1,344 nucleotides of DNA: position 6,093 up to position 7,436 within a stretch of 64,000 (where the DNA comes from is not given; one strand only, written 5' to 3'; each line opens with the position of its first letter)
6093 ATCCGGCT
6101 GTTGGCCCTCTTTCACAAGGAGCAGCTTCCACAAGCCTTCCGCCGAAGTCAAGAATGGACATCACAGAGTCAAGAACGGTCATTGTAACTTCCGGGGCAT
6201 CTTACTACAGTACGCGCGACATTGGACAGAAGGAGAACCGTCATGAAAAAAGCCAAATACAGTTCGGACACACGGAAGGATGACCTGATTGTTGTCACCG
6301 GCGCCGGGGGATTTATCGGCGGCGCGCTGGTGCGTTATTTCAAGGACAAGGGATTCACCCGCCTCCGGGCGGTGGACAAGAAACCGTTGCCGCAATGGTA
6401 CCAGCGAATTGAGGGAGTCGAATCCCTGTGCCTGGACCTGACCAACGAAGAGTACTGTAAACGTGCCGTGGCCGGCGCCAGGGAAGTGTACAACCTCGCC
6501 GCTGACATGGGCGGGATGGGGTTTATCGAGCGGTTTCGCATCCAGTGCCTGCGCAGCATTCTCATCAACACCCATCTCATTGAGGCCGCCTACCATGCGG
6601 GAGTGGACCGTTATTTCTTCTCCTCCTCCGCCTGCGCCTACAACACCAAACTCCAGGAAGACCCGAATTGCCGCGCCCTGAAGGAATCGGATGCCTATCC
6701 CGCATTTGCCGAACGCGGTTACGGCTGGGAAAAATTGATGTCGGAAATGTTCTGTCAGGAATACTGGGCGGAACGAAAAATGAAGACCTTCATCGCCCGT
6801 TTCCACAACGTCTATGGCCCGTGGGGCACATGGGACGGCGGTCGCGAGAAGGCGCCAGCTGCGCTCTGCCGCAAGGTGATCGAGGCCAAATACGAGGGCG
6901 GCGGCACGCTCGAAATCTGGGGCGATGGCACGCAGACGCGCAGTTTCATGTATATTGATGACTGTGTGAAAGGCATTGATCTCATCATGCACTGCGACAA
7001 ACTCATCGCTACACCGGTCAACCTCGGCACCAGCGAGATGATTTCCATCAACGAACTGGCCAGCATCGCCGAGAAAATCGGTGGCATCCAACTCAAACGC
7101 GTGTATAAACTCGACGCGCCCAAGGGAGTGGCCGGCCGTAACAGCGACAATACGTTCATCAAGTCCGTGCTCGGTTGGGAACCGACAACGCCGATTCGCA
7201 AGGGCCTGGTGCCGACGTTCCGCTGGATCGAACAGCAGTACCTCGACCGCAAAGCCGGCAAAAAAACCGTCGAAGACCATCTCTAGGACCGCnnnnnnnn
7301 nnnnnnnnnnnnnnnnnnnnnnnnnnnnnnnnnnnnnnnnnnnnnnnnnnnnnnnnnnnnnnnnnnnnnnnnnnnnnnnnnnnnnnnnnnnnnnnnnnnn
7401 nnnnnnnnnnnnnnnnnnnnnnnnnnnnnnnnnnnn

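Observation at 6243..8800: AraC-controlled GDP-mannose 3,5-epimerase / GHMP-like kinase / double-nucleotidyltransferase operon: candidate L-galactose(L-fucose)-type nucleotide-sugar pathway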

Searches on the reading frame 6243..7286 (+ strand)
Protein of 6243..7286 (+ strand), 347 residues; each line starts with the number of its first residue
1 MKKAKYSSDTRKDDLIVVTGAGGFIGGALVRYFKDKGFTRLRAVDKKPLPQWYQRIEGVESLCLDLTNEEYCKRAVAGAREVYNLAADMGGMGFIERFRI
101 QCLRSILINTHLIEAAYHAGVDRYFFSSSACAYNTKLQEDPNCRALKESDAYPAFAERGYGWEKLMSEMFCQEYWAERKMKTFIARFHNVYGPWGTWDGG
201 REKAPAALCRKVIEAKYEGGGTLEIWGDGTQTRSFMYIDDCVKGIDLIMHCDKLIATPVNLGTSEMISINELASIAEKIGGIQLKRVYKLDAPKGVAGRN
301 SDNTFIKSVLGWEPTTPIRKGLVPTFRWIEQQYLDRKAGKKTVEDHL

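Call 7: search_protein_families(library=pfam, proteins=[window:6243-7286:+], max_evalue=0.01)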
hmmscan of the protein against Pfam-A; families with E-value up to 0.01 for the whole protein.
window:6243-7286:+ (347 aa): 8 families
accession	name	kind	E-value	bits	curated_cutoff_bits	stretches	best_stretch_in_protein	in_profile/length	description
PF01370.27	Epimerase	-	8.7e-38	130.5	20.9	1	16-251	1-227/240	NAD dependent epimerase/dehydratase family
PF16363.11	GDP_Man_Dehyd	-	1.1e-19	71.6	27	1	18-322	2-329/332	GDP-mannose 4,6 dehydratase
PF05368.20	NmrA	-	5.9e-11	43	27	1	13-139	2-117/298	NmrA-like family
PF01073.25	3Beta_HSD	-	2.4e-09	37.1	22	1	17-193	1-184/280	3-beta hydroxysteroid dehydrogenase/isomerase family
PF13460.12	NAD_binding_10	-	2e-07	31.5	27.2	1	20-136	1-105/184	NAD(P)H-binding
PF02719.21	Polysacc_synt_2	-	0.00013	21.7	20.2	0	16-129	1-128/293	Polysaccharide biosynthesis protein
PF07993.18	NAD_binding_4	-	0.0019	17.8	20.1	0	107-192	134-209/258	Male sterility protein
PF00106.31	adh_short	-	0.0091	15.9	26.6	0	16-82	3-74/195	short chain dehydrogenase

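Call 8: search_protein_families(library=ncbifam, proteins=[window:6243-7286:+], max_evalue=0.01)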
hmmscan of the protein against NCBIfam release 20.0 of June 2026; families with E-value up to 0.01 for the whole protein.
window:6243-7286:+ (347 aa): 19 families
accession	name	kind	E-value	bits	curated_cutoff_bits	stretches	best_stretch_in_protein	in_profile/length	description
NF047922.1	GDPFucSynFcl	equivalog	7.6e-31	107.7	500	1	16-330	5-302/308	GDP-L-fucose synthase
TIGR01179.1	galE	equivalog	3.7e-17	62.1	262.3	1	16-331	2-327/332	UDP-glucose 4-epimerase GalE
TIGR04180.1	EDH_00030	hypoth_equivalog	3.6e-16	59.1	475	1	16-314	1-294/297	NAD-dependent 4,6-dehydratase LegB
TIGR01181.1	dTDP_gluc_dehyt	equivalog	6.8e-15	55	365.1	1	16-332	2-314/321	dTDP-glucose 4,6-dehydratase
TIGR02197.1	heptose_epim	equivalog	7.4e-15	54.9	274.6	1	16-294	1-273/316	ADP-glyceromanno-heptose 6-epimerase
TIGR03466.1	HpnA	hypoth_equivalog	2.2e-11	43.2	367.65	1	16-140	3-124/327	hopanoid-associated sugar epimerase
NF042422.1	oxyalk_red_OleD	equivalog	3.3e-09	36.6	580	1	16-243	3-209/329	2-alkyl-3-oxoalkanoate reductase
TIGR01777.1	yfcH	hypoth_equivalog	1.4e-08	34.7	207.35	1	16-294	1-251/292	TIGR01777 family oxidoreductase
NF008360.0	PRK11150.1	equivalog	4.8e-08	32.6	452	1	124-277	111-251/310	ADP-glyceromanno-heptose 6-epimerase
NF041293.1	G6PDh_Azf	equivalog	1.2e-06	28.2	400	1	13-186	2-178/252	NAD-dependent glucose-6-phosphate dehydrogenase Azf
NF006118.0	PRK08264.1-4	subfamily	2.1e-06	27.4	279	1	12-85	4-79/244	SDR family oxidoreductase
NF042423.1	oxyalk_red_Shew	equivalog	3.5e-06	26.3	580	1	14-193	9-177/331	2-alkyl-3-oxoalkanoate reductase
NF007490.0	PRK10084.1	subfamily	3.5e-06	26.2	649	1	163-329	170-334/361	dTDP-glucose 4,6-dehydratase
NF007582.0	PRK10217.1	equivalog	1.2e-05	24.6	698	0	164-278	164-269/355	dTDP-glucose 4,6-dehydratase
NF011728.1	PRK15181.1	equivalog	3.8e-05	22.8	760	1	112-329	124-337/348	Vi polysaccharide biosynthesis UDP-N-acetylglucosaminuronic acid C-4 epimerase TviC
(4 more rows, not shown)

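Call 9: search_solved_structures(query=window:6243-7286:+, max_evalue=1e-10, show_alignments=1)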
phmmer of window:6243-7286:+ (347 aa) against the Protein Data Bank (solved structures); distinct sequences matched with E-value up to 1e-10: 31.
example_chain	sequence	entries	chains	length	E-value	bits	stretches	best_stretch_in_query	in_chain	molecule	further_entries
8sg0_A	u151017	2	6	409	3.4e-76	260.1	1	16-338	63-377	GDP-mannose 3,5-epimerase | GDP-mannose 3,5 epimerase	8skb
2c59_A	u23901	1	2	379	1.9e-74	254.4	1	16-338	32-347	GDP-MANNOSE-3', 5'-EPIMERASE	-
2c54_A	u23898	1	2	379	4.9e-74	253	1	16-338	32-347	GDP-MANNOSE-3', 5'-EPIMERASE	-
2c5a_A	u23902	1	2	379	6.7e-74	252.5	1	16-338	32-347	GDP-MANNOSE-3', 5'-EPIMERASE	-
2c5e_A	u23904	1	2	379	1.3e-73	251.6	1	16-338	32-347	GDP-MANNOSE-3', 5'-EPIMERASE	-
7ll6_A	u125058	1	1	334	9.1e-24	87.7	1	63-331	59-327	GDP-L-fucose synthase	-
8du0_A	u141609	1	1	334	9.1e-24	87.6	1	63-331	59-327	GDP-L-fucose synthase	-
6kv9_A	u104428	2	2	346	3.3e-23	85.8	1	8-331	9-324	MoeE5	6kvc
6zl6_A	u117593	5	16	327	2.6e-22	82.8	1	16-334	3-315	Epimerase domain-containing protein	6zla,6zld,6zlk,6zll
6zlj_A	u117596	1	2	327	9e-22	81.1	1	16-334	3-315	Epimerase domain-containing protein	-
4zrm_A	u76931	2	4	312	1.4e-18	70.6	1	16-329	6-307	UDP-glucose 4-epimerase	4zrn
6wjb_A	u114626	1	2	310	5.2e-18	68.7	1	15-306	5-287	NAD-dependent epimerase/dehydratase family protein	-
4lk3_A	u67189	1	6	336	6.1e-18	68.5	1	16-332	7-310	UDP-glucuronic acid decarboxylase 1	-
2b69_A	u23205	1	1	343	6.1e-18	68.5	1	15-331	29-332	UDP-glucuronate decarboxylase 1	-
4gll_A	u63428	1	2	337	7.7e-18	68.2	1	16-332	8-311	UDP-glucuronic acid decarboxylase 1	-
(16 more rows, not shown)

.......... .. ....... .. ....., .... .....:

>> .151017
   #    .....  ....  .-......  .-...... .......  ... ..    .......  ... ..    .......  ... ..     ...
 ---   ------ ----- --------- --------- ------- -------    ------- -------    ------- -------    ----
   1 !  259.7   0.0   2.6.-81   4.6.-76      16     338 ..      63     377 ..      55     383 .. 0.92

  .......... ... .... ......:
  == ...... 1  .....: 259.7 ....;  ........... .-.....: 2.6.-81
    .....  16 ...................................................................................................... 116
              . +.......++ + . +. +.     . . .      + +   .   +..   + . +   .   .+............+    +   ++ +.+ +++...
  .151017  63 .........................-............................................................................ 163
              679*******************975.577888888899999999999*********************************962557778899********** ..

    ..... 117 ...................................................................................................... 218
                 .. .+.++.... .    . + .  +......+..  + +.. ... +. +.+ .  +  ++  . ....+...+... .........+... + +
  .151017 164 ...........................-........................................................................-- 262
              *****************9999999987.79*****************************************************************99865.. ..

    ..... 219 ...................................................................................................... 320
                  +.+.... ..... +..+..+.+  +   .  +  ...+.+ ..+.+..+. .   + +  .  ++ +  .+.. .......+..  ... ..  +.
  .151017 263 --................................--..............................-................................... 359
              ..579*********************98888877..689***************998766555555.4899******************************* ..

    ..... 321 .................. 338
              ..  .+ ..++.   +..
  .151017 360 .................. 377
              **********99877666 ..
